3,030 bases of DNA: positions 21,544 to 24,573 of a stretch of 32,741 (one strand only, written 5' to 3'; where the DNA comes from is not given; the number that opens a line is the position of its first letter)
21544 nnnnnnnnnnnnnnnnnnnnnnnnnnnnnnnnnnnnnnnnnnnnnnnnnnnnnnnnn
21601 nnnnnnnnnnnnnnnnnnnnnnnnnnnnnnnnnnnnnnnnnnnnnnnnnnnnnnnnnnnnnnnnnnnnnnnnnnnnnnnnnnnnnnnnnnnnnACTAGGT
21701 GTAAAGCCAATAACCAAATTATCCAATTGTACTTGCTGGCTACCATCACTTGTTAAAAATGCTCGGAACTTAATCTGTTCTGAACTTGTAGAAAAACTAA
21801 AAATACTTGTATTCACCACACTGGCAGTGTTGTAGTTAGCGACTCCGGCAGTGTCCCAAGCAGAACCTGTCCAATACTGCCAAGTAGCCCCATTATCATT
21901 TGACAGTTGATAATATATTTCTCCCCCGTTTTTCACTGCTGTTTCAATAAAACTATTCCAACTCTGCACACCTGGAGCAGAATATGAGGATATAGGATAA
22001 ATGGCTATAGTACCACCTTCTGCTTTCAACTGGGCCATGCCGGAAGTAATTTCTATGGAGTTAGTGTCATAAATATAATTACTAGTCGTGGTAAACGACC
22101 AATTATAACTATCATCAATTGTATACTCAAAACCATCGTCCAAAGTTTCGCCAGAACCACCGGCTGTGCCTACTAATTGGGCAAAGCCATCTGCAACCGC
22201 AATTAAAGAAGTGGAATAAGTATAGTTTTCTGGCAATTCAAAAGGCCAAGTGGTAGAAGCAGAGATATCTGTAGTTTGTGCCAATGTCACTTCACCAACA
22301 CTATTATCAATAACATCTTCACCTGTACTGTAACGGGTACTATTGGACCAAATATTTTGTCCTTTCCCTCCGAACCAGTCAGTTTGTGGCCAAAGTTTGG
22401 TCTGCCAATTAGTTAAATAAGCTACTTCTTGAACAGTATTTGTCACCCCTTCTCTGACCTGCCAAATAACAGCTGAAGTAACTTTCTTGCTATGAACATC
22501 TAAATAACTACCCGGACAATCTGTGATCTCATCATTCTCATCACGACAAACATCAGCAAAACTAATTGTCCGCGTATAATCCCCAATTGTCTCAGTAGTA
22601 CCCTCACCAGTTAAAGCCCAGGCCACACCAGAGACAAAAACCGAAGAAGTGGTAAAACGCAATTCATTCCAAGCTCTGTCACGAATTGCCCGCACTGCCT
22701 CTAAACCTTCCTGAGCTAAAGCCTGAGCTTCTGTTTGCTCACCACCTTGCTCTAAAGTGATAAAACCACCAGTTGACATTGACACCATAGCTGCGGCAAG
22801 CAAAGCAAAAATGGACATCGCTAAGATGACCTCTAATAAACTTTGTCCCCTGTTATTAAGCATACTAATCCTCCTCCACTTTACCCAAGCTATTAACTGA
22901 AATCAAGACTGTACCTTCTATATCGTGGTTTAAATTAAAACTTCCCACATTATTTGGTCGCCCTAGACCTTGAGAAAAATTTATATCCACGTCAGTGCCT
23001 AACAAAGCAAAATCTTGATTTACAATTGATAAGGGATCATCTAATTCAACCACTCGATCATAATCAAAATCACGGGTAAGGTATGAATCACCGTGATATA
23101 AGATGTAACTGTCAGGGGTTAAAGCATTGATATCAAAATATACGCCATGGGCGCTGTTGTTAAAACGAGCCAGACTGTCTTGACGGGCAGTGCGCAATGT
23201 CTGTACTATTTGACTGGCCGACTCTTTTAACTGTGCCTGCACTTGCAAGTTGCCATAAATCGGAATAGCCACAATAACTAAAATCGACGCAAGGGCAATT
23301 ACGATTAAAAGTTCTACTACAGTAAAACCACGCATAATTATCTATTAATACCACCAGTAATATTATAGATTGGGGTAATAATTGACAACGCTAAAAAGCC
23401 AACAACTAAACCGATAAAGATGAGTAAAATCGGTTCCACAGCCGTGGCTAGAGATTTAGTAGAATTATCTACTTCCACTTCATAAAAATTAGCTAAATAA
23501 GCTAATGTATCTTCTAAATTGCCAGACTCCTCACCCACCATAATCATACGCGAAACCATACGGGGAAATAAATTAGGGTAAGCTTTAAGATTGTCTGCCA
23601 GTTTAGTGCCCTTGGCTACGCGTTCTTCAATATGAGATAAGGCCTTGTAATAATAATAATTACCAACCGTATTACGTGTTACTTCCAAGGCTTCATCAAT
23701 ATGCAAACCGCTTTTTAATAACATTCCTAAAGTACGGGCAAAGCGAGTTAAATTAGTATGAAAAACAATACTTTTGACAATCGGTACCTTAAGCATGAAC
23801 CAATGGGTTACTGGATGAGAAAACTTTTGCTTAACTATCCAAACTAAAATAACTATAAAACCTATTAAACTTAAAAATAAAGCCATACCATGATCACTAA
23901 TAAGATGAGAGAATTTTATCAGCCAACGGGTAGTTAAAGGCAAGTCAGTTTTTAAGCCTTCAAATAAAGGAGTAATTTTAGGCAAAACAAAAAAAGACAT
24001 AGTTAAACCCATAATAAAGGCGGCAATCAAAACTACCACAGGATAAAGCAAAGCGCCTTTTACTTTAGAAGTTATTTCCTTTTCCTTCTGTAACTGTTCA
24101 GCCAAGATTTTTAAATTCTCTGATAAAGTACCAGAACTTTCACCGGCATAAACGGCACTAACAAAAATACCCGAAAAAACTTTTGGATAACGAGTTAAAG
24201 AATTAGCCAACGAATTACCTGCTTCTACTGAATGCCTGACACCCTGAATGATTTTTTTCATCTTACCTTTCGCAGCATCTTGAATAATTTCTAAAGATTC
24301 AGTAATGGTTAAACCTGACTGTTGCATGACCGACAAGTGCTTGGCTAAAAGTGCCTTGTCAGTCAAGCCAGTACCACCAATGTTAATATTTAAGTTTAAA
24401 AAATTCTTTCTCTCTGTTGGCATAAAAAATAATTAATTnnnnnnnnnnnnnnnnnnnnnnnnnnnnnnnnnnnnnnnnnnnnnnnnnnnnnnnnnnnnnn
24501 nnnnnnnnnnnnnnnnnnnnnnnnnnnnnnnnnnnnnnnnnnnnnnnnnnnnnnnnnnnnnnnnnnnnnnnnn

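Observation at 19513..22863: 1116-aa prepilin-type protein with Asp-box motifs, duplicated modules and CBM-like domains: candidate pilus-tip adhesin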

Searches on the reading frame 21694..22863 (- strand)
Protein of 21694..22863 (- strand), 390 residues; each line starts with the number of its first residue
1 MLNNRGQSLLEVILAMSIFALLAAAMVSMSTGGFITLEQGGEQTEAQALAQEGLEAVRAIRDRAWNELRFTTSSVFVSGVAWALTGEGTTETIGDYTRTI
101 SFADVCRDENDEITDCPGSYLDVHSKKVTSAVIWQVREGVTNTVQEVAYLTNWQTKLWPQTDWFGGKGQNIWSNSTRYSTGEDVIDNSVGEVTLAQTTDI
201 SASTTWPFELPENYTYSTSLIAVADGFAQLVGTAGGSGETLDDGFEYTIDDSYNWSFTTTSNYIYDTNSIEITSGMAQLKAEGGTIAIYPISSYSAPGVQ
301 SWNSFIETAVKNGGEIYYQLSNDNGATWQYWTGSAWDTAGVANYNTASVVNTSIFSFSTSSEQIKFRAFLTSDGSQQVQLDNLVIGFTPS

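Call 47: predict_structure(alignment_id=A2)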
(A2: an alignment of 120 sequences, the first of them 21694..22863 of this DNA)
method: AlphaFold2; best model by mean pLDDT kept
length: 390 residues; sequences in the alignment: 120
mean_pLDDT: 85.9   pTM: 0.51
mean pLDDT of the five models: 85.9, 85.3, 84.9, 84.0, 82.8
residues with pLDDT >= 90: 269; 70-90: 44; 50-70: 45; < 50: 32
segments of 3 or more residues with pLDDT < 50: 160-162, 197-203, 234-244
pLDDT, mean of each block of 10 residues (from residue 1): 61 93 96 95 98 97 92 97 97 98 97 95 95 97 98 60 53 52 54 49 60 81 79 52 58 97 98 97 93 93 97 97 98 97 97 96 97 96 94
secondary structure, 60 per line:
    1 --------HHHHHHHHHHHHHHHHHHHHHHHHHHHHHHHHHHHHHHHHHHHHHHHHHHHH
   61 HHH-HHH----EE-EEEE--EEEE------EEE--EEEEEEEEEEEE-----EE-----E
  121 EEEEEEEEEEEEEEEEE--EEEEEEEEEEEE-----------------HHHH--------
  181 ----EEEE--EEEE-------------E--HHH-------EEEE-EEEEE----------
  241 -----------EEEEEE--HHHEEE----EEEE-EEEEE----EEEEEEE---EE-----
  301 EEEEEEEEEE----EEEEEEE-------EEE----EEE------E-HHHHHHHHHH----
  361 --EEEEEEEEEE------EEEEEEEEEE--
elements in order: H9-63 E75-78 E81-84 E91-93 E96-107 E120-137 E140-151 H169-172 E185-188 E191-194 E221-224 E226-230 E252-257 E263-265 E270-273 E275-279 E284-290 E301-310 E315-321 E329-331 E336-338 H347-356 E363-372 E379-388

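Call 49: fold_search(model_id=the predicted structure, library=pdb)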
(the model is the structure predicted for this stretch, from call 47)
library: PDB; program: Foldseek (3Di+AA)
matches with E <= 10: 846; with E <= 0.001: 0
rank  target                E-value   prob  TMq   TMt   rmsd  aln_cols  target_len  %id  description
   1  7k1r_D                3.2e-03  0.41  0.16  0.13  25.8       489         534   10  X-ray Structure of an Enterobacter GH43 Beta-Xylosidase: EcXyl43 F507A mutant (released 2021-11-10)
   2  8qpg_TA               7.6e-03  0.89  0.19  0.18  19.0       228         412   14  Turret of Haloferax tailed virus 1 (released 2024-10-09)
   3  7qx5                  8.1e-03  1.00  0.23  0.15   7.6       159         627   13  mosquitocidal Cry11Aa-Y449F determined at pH 7 from naturally-occurring nanocrystals by Serial femtosecond crystallograp (released 2022-07-27)
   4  5a57                  1.1e-02  0.51  0.20  0.08  26.3       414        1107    7  The structure of GH101 from Streptococcus pneumoniae TIGR4 in complex with PUGT (released 2015-09-02)
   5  7k1r_A                1.1e-02  0.30  0.17  0.13  25.6       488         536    9  X-ray Structure of an Enterobacter GH43 Beta-Xylosidase: EcXyl43 F507A mutant (released 2021-11-10)
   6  7r1e_A                1.3e-02  1.00  0.24  0.16   8.4       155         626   14  Mosquitocidal Cry11Ba determined at pH 10.4 from naturally-occurring nanocrystals by Serial femtosecond crystallograph (released 2022-07-27)
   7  7qyd_B                1.5e-02  0.99  0.23  0.15   8.6       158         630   16  mosquitocidal Cry11Ba determined at pH 6.5 from naturally-occurring nanocrystals by Serial femtosecond crystallography (released 2022-07-27)
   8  2waa                  1.6e-02  0.99  0.19  0.22   7.2       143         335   10  Structure of a family two carbohydrate esterase from Cellvibrio japonicus (released 2009-03-24)
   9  5a55                  1.8e-02  0.21  0.16  0.07  24.1       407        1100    7  The native structure of GH101 from Streptococcus pneumoniae TIGR4 (released 2015-09-02)
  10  7qx4                  1.9e-02  0.99  0.22  0.14   7.1       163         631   12  mosquitocidal Cry11Aa determined at pH 7 from naturally-occurring nanocrystals by Serial femtosecond crystallography (released 2022-07-27)
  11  9nu3_H                1.9e-02  0.15  0.13  0.17  20.4       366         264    6  Uromodulin filament lattice in the kinked arrangement from human urine (released 2025-05-21)
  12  6owk                  2.0e-02  0.51  0.20  0.14  26.7       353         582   11  Crystal structure of a Bacillus thuringiensis Cry1B.867 tryptic core variant (released 2019-06-19)
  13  7r1e_B                2.1e-02  0.99  0.24  0.16   8.5       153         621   14  Mosquitocidal Cry11Ba determined at pH 10.4 from naturally-occurring nanocrystals by Serial femtosecond crystallograph (released 2022-07-27)
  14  7qyd_A                2.3e-02  0.99  0.23  0.15   9.4       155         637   15  mosquitocidal Cry11Ba determined at pH 6.5 from naturally-occurring nanocrystals by Serial femtosecond crystallography (released 2022-07-27)
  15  6xj9_A                2.3e-02  0.92  0.21  0.13   8.6       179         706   13  Structure of PfGH50B (released 2020-09-16)
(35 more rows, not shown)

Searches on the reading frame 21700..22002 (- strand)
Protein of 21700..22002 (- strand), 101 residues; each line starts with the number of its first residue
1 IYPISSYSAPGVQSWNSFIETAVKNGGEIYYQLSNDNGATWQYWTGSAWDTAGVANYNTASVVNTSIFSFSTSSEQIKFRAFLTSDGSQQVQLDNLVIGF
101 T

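Call 43: find_homologous_proteins(query=A3, max_evalue=0.001)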
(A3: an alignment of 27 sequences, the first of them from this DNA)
Query A3 (27 sequences) (101 aa, profile of the alignment): 14 proteins with E <= 0.001 among 1071 candidates.
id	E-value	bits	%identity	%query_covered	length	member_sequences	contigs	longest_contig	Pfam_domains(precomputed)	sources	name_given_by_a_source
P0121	3.8e-23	99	24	88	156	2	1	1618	-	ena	-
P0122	8.2e-23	98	25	60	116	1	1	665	-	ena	-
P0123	1.8e-22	97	67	9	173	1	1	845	-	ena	-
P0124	2.0e-22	97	24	25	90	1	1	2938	-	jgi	-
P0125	5.0e-22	96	27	85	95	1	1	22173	-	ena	-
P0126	6.9e-22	95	23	72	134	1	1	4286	-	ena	-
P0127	1.0e-21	95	26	56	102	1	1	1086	-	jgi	jgi:hypothetical protein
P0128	2.1e-19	87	25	61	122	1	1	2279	-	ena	-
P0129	3.0e-19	87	27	61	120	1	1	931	-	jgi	jgi:hypothetical protein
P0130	4.1e-19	86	25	24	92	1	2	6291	-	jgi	-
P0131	6.4e-14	70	25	60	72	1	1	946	-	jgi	jgi:hypothetical protein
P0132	1.3e-12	65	22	63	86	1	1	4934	-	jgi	-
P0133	2.9e-12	64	21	62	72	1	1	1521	-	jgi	jgi:hypothetical protein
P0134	6.4e-7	47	20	73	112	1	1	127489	-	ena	-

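Call 82: search_protein_representatives(alignment_id=A4)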
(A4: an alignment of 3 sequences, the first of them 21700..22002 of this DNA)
Query: 3 sequences, 101 profile positions. Proteins with E-value up to 0.001 (for the whole library): 1169; up to 1e-10: 468; up to 1e-30: 110. The best 150 are listed.
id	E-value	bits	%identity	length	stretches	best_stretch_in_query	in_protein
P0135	1.8e-91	317.1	-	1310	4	1-100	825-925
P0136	2.5e-90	313.4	-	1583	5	9-100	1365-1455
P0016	2.6e-90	313.4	-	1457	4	8-100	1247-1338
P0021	8.8e-90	311.7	-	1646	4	3-99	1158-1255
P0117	2.0e-86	300.9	-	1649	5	5-100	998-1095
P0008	1.7e-84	294.7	-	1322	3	1-99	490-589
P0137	1.9e-82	288.1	-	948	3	1-99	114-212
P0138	2.7e-82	287.6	-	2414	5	14-100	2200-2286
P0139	2.2e-81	284.7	-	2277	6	3-99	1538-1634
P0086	1.2e-79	279.1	-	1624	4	1-99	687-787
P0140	1.7e-76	269.0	-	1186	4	4-100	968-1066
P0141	2.1e-76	268.7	-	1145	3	1-99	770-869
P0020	1.4e-74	262.9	-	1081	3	3-100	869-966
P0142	9.8e-74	260.2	-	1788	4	3-98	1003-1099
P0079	5.8e-73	257.7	-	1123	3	3-101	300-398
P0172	1.3e-43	163.5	-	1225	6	18-101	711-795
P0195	8.2e-37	141.7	-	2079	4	3-100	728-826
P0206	4.2e-34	133.0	-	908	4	9-101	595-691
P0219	5.6e-31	122.9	-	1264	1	3-101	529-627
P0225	4.0e-30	120.2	-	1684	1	5-101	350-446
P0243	2.0e-27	111.5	-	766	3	7-101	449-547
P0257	8.4e-26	106.3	-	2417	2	10-100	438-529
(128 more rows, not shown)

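Call 84: find_encoding_contigs(protein=P0243, flank=8000, max_places=2)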
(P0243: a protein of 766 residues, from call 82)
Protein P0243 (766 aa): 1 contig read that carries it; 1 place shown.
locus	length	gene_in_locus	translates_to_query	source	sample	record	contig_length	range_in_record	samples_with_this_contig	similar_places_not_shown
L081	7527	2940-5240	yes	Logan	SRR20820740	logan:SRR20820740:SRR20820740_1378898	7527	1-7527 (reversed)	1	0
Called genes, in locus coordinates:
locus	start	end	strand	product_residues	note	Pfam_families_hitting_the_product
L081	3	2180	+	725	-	?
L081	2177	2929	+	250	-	-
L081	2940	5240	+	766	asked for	-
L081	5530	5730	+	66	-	-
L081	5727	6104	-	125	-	-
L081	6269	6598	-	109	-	-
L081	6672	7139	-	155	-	-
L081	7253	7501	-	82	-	-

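Call 85: find_encoding_contigs(protein=P0206, flank=8000, max_places=2)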
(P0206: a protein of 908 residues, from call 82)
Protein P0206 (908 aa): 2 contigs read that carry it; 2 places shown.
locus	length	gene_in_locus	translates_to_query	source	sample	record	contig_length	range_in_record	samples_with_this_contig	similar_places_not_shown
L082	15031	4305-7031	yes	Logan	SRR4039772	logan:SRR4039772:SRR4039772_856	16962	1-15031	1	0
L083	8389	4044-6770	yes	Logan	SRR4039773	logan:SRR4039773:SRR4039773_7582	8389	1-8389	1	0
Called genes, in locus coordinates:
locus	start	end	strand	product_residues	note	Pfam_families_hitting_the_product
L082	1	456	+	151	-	?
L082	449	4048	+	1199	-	PF13385:Laminin_G_3 (weak)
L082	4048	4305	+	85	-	-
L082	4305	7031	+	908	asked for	-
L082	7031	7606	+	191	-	-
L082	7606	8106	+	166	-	-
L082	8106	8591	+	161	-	-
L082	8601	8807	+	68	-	-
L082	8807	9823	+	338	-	PF18906:Phage_tube_2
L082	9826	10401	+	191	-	-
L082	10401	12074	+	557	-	PF06791:TMP_2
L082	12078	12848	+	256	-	-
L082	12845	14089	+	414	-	-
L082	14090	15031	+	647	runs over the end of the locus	-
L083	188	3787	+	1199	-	PF13385:Laminin_G_3 (weak)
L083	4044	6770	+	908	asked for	-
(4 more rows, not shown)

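Call 86: search_protein_families(library=phrogs, proteins=[L082:449-4048:+, L082:4305-7031:+, L082:7031-7606:+, L082:7606-8106:+, L082:8106-8591:+, L082:8807-9823:+, L082:9826-10401:+, L082:10401-12074:+, L082:12845-14089:+], max_evalue=0.001)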
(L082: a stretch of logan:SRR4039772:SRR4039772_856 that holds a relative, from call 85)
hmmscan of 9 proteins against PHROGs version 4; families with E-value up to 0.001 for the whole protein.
L082:449-4048:+ (1199 aa): 3 families
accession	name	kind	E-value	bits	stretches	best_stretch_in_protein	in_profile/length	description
phrog_10356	-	head and packaging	2.1e-90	305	5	265-503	388-626/852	virion structural protein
phrog_11772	-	unknown function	4.3e-50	171.6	5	737-961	25-245/246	-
phrog_4390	-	unknown function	3.1e-05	24.7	0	55-253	45-246/253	-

L082:4305-7031:+ (908 aa): 0 families

L082:7031-7606:+ (191 aa): 1 family
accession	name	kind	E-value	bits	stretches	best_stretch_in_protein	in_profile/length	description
phrog_442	-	connector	7.7e-10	39.5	1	5-189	88-263/270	head-tail adaptor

L082:7606-8106:+ (166 aa): 1 family
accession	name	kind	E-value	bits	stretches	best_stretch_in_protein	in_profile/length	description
phrog_5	-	connector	6.8e-08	33.6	1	1-162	90-204/239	tail completion or Neck1 protein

L082:8106-8591:+ (161 aa): 0 families

L082:8807-9823:+ (338 aa): 1 family
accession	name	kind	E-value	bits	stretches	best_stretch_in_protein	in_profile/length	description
phrog_290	-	tail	1.5e-22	81.5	1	10-309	19-315/411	minor tail protein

L082:9826-10401:+ (191 aa): 0 families

L082:10401-12074:+ (557 aa): 4 families
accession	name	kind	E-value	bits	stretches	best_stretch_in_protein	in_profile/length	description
phrog_27166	-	tail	9.6e-46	157.4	1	22-265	36-286/751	tail length tape measure protein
phrog_26084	-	tail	2e-13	50.2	1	19-206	233-423/1263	tail length tape measure protein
phrog_24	-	tail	5.4e-09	35.7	1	23-228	296-503/1151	tail length tape measure protein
phrog_28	-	tail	2.7e-05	23.9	1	200-257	537-602/1228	tail length tape measure protein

L082:12845-14089:+ (414 aa): 0 families

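Call 87: search_protein_families(library=pfam, proteins=[P0172, P0195, P0257, P0219, P0225], max_evalue=0.001)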
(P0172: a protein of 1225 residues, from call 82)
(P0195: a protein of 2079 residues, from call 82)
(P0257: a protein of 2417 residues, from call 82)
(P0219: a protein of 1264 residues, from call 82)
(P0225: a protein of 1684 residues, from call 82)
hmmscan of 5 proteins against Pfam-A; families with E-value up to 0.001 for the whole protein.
P0172 (1225 aa): 1 family
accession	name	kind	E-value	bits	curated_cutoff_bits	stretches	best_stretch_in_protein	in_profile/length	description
PF13385.13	Laminin_G_3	-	2.8e-17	63.7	27.6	1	219-363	2-151/151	Concanavalin A-like lectin/glucanases superfamily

P0195 (2079 aa): 7 families
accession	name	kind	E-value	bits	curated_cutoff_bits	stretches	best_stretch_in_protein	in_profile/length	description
PF13385.13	Laminin_G_3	-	5.9e-54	182.8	27.6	3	144-293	1-151/151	Concanavalin A-like lectin/glucanases superfamily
PF10102.14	DUF2341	-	9.9e-29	100.1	23.4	1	374-454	1-81/84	Domain of unknown function (DUF2341)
PF00395.25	SLH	-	4.9e-20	71.7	20.8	2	2006-2049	2-43/44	S-layer homology domain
PF02210.31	Laminin_G_2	-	1.7e-10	41.9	22.9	1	1050-1144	27-123/126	Laminin G domain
PF00354.24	Pentaxin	-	4.1e-05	23.8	25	0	1078-1163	84-172/194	Pentaxin family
PF00054.30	Laminin_G_1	-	0.00015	22.4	24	0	1062-1148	38-129/131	Laminin G domain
PF00041.27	fn3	-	0.00091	19.8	25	0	1703-1790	4-75/84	Fibronectin type III domain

P0257 (2417 aa): 5 families
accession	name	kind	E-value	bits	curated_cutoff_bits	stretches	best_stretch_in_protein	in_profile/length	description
PF13385.13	Laminin_G_3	-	1.7e-41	142.3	27.6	2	238-401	2-151/151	Concanavalin A-like lectin/glucanases superfamily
PF10102.14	DUF2341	-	1.2e-22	80.5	23.4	2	1545-1617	1-65/84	Domain of unknown function (DUF2341)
PF00395.25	SLH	-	3.1e-20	72.3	20.8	2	2252-2293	2-43/44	S-layer homology domain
PF03372.29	Exo_endo_phos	-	7.6e-13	49.1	24.5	1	764-1057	1-225/225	Endonuclease/Exonuclease/phosphatase family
PF16656.11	Pur_ac_phosph_N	-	3.2e-07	31.3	30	1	1974-2053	10-93/93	Purple acid Phosphatase, N-terminal domain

P0219 (1264 aa): 2 families
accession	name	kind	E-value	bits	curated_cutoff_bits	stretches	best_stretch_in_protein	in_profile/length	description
PF17936.7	Big_6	-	1.6e-09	38.3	27.6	0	1001-1068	15-81/83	Bacterial Ig domain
PF19077.6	Big_13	-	7.5e-08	33.2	27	1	1146-1211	29-92/102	Bacterial Ig-like domain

P0225 (1684 aa): 2 families
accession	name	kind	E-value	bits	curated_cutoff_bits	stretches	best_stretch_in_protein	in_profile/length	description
PF19077.6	Big_13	-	4.3e-08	34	27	1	1416-1482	28-97/102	Bacterial Ig-like domain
PF21471.3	Reelin_subrepeat-B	-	0.00031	20.9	27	0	367-444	53-127/127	Reelin subrepeat B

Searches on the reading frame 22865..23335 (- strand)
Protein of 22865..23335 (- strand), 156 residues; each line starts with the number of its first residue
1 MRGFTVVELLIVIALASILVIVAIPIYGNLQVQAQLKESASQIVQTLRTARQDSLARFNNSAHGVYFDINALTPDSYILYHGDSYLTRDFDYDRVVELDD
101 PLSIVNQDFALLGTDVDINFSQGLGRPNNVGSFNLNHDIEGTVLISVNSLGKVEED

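Call 6: search_protein_families(library=pfam, proteins=[window:22865-23335:-], max_evalue=0.01)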
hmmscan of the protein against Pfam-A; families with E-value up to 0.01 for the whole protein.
window:22865-23335:- (156 aa): 1 family
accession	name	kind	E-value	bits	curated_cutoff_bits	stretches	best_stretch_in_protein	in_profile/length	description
PF07963.17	N_methyl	-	0.00088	19.2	21.2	1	2-23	5-26/27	Prokaryotic N-terminal methylation motif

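Call 25: search_protein_families(library=ncbifam, proteins=[window:22865-23335:-], max_evalue=0.01)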
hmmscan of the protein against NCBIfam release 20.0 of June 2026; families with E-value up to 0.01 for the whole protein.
window:22865-23335:- (156 aa): 14 families
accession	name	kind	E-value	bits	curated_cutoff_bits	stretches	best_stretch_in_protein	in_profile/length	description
TIGR01708.2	typeII_sec_gspH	equivalog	1.6e-07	31.5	80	1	2-68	2-66/169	type II secretion system minor pseudopilin GspH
TIGR02596.1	TIGR02596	subfamily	2.5e-07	31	70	1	4-54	1-51/196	Verru_Chthon cassette protein D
NF041013.1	T4P_ComGE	equivalog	1.7e-06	28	49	1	2-59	4-61/83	competence type IV pilus minor pilin ComGE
NF007800.0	PRK10506.1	equivalog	1.9e-06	27.8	158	1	2-63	9-68/163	prepilin peptidase-dependent protein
NF041775.1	typeIV_PilA_Myxo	equivalog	3.2e-06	27.3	400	1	2-52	11-60/214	type IV pilin protein PilA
NF007862.0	PRK10574.1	equivalog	1.9e-05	24.8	138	1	2-42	5-45/145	prepilin peptidase-dependent pilin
NF040999.1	pilin_ComGC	equivalog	3.3e-05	24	75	1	2-44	2-46/84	competence type IV pilus major pilin ComGC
NF040982.1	ComGD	equivalog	0.00014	22.3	70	1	2-57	2-57/139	competence type IV pilus minor pilin ComGD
NF047827.1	T3SSXpsH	equivalog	0.00034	20.4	160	1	2-58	1-57/145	type II secretion system protein XpsH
TIGR01710.1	typeII_sec_gspG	equivalog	0.0005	20.1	88.85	1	2-50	1-48/134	type II secretion system major pseudopilin GspG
TIGR02532.1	IV_pilin_GFxxxE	domain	0.00058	19.6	16.3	1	2-24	2-24/24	prepilin-type N-terminal cleavage/methylation domain-containing protein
NF007848.0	PRK10557.1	equivalog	0.0014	18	120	1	2-46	11-55/192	prepilin peptidase-dependent protein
TIGR02599.1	TIGR02599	subfamily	0.0028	16.9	256.5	1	3-52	1-47/361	Verru_Chthon cassette protein C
TIGR00669.1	asnA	equivalog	0.0032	16.8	292.8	1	35-97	61-124/330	aspartate--ammonia ligase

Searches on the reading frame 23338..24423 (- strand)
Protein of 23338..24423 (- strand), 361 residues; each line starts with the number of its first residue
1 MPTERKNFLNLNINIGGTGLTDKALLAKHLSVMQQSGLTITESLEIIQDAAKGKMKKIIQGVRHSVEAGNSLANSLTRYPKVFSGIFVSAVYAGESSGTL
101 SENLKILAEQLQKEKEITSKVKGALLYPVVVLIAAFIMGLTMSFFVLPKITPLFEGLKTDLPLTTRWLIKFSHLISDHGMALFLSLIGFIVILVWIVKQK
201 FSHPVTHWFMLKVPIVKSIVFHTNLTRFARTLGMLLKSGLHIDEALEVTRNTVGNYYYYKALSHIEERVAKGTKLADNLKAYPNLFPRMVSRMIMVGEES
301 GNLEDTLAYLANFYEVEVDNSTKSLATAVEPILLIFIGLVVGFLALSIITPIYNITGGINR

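Call 6: search_protein_families(library=pfam, proteins=[window:23338-24423:-], max_evalue=0.01)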
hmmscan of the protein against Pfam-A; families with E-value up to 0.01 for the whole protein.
window:23338-24423:- (361 aa): 1 family
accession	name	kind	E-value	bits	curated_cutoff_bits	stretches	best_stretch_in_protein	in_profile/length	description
PF00482.28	T2SSF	-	1.1e-55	187.4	25.2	2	228-351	1-125/125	Type II secretion system (T2SS), protein F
